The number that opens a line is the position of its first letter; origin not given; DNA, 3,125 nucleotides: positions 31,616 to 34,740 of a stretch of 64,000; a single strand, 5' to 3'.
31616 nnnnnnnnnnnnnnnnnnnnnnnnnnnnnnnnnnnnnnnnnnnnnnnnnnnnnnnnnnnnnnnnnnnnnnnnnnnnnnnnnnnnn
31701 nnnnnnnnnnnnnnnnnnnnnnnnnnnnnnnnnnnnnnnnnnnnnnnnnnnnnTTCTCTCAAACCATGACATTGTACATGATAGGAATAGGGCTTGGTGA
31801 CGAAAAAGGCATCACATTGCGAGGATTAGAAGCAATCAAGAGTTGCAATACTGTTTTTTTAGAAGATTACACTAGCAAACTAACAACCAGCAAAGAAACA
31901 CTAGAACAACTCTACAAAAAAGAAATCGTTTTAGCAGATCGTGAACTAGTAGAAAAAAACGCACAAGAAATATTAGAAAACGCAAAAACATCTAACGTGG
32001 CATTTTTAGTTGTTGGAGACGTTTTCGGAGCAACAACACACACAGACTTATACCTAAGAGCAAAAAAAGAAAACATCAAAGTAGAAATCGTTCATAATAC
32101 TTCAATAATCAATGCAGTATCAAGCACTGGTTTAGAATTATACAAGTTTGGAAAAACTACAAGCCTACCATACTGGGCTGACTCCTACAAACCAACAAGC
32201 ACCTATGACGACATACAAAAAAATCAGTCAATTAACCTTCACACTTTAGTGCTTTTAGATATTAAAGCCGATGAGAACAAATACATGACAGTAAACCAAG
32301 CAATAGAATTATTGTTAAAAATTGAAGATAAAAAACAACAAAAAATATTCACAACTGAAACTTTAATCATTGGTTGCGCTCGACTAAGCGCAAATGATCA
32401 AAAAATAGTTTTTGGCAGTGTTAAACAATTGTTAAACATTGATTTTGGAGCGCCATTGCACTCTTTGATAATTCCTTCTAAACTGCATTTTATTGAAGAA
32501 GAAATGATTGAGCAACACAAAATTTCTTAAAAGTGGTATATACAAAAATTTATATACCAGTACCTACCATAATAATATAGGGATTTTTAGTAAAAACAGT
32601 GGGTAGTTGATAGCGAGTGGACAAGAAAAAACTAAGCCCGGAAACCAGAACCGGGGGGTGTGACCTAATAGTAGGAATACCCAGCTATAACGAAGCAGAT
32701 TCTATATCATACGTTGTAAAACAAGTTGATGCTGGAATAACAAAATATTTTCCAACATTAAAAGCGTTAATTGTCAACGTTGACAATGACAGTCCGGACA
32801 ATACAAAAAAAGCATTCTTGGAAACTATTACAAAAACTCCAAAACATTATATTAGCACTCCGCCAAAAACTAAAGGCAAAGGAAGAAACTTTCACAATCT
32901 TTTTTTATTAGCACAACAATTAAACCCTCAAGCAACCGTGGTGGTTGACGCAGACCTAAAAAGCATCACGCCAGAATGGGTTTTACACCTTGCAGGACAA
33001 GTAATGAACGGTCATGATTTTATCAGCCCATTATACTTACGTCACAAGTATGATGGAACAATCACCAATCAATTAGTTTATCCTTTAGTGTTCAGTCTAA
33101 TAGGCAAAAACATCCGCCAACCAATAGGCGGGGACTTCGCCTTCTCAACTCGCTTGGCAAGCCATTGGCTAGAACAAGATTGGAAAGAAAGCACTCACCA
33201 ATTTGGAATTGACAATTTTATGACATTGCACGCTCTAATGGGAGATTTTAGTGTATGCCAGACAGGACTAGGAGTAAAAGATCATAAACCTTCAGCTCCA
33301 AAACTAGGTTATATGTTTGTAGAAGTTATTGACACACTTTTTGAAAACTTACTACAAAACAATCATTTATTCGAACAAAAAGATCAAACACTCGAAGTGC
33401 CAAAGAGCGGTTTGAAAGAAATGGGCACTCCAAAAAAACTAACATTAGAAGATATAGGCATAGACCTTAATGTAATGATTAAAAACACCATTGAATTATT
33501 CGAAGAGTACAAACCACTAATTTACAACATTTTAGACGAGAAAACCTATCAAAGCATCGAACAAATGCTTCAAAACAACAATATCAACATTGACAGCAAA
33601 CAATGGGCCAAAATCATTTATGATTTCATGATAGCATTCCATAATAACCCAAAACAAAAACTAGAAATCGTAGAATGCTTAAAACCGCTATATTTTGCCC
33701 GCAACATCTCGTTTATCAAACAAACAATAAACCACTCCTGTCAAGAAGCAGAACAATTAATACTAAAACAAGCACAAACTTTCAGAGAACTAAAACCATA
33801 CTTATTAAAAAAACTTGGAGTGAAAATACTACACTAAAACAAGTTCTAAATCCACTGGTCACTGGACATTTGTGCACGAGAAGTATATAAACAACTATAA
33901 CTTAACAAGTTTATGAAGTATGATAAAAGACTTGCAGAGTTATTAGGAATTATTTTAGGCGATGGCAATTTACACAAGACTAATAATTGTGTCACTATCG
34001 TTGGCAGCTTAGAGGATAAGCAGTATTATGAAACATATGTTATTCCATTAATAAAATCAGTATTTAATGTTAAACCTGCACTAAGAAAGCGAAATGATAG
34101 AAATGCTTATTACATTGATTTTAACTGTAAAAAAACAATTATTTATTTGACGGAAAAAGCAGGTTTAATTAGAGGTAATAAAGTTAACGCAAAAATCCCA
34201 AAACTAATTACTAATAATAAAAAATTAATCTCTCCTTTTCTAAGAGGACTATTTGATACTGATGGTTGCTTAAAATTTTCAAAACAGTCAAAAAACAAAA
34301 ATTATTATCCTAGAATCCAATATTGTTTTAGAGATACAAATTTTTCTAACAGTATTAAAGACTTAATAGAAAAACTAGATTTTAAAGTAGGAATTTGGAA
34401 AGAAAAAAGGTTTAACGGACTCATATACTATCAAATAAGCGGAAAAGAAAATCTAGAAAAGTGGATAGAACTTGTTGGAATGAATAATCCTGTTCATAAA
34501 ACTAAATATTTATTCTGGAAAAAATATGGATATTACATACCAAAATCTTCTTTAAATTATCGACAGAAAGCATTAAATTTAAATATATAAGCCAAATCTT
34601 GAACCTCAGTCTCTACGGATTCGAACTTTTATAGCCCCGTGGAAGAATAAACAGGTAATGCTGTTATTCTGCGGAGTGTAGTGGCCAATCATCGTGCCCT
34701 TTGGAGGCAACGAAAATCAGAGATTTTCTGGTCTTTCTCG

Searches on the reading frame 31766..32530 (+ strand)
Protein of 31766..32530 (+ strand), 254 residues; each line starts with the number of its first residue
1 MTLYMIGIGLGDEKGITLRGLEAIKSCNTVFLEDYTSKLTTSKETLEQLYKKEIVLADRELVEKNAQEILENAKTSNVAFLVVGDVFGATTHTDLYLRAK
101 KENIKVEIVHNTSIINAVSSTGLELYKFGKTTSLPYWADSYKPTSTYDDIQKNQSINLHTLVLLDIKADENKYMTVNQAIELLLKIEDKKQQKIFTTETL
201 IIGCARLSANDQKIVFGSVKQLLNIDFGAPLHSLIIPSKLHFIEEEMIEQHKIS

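Call 3: search_protein_families(library=pfam, proteins=[window:31766-32530:+], max_evalue=1)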
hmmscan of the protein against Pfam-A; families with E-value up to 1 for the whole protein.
window:31766-32530:+ (254 aa): 2 families
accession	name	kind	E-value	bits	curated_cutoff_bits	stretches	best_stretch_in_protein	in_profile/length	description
PF00590.25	TP_methylase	-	8.9e-26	91.6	27.8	1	2-222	1-211/212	Tetrapyrrole (Corrin/Porphyrin) Methylases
PF12687.12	DUF3801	-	0.0015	19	24.1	1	31-103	11-83/131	Protein of unknown function (DUF3801)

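Call 4: search_protein_families(library=ncbifam, proteins=[window:31766-32530:+], max_evalue=1)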
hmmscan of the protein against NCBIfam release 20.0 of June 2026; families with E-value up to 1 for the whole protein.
window:31766-32530:+ (254 aa): 22 families
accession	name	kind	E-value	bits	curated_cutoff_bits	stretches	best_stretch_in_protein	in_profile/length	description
TIGR00522.1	dph5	equivalog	7.3e-93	310.7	114.3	1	3-249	2-252/258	diphthine synthase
NF004455.0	PRK05787.1-3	equivalog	9.8e-13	48.2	258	1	1-130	1-121/221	cobalt-precorrin-7 (C(5))-methyltransferase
TIGR01467.1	cobI_cbiL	equivalog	2.2e-09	37.1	163.25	1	1-121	1-136/230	precorrin-2 C(20)-methyltransferase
NF004060.0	PRK05576.1-3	equivalog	2.1e-08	34.1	189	1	4-121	3-125/202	cobalt-factor II C(20)-methyltransferase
NF004063.0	PRK05576.1-6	equivalog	3.7e-08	33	235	1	1-120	1-128/235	cobalt-factor II C(20)-methyltransferase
NF004062.0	PRK05576.1-5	equivalog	8.5e-08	31.8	194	1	1-171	1-169/219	cobalt-factor II C(20)-methyltransferase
NF004058.0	PRK05576.1-1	equivalog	1.4e-06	28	239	1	2-119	3-132/221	cobalt-factor II C(20)-methyltransferase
NF004460.0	PRK05787.2-3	equivalog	2e-06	27.5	291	1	3-109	2-102/207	cobalt-precorrin-7 (C(5))-methyltransferase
NF004459.0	PRK05787.2-2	equivalog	5.9e-06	26.1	298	1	1-115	2-111/210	cobalt-precorrin-7 (C(5))-methyltransferase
TIGR01465.1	cobM_cbiF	equivalog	1.9e-05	24.1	259.65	1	4-120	2-117/247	precorrin-4 C(11)-methyltransferase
TIGR01466.1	cobJ_cbiH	equivalog_domain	6.8e-05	22.5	246.35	1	3-120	1-116/239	precorrin-3B C(17)-methyltransferase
NF004423.0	PRK05765.1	equivalog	0.00012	21.7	332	1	2-111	4-111/247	precorrin-3B C(17)-methyltransferase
TIGR01469.1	cobA_cysG_Cterm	equivalog_domain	0.00086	19.1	185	1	3-165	3-169/238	uroporphyrinogen-III C-methyltransferase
NF004790.0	PRK06136.1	subfamily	0.00097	18.8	198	1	2-223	5-217/250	uroporphyrinogen-III C-methyltransferase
TIGR02434.1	CobF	equivalog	0.0015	18.2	195.8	1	2-38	2-38/250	precorrin-6A synthase (deacetylating)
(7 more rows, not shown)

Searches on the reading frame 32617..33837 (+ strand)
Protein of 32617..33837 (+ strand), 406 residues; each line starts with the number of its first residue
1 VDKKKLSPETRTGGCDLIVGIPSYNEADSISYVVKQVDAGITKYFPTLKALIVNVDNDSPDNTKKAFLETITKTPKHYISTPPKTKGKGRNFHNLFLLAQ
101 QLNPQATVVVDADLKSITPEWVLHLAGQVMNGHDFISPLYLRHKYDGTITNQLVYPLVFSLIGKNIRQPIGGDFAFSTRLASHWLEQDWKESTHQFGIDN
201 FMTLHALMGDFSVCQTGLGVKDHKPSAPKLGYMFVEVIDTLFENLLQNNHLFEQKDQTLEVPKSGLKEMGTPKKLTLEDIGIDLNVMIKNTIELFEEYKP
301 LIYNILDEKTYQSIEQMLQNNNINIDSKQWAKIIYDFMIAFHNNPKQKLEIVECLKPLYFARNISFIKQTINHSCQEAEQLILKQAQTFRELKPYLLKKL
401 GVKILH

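Call 44: search_protein_families(library=ncbifam, proteins=[window:32617-33837:+], max_evalue=0.00001)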
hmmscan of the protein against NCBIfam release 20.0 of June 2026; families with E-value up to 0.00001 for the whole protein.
window:32617-33837:+ (406 aa): 1 family
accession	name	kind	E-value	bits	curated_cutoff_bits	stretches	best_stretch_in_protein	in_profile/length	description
NF010496.0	PRK13915.1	equivalog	2.8e-12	46.4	262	1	16-250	32-273/307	glucosyl-3-phosphoglycerate synthase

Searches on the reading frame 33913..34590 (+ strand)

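Call 16: search_protein_families(library=pfam, proteins=[window:33913-34590:+], max_evalue=0.001)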
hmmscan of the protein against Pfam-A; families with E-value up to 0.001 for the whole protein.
window:33913-34590:+ (225 aa): 1 family
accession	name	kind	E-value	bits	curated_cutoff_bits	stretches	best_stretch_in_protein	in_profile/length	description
PF14528.11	LAGLIDADG_3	-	1.2e-08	35.5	22.5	1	109-189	6-82/82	LAGLIDADG-like domain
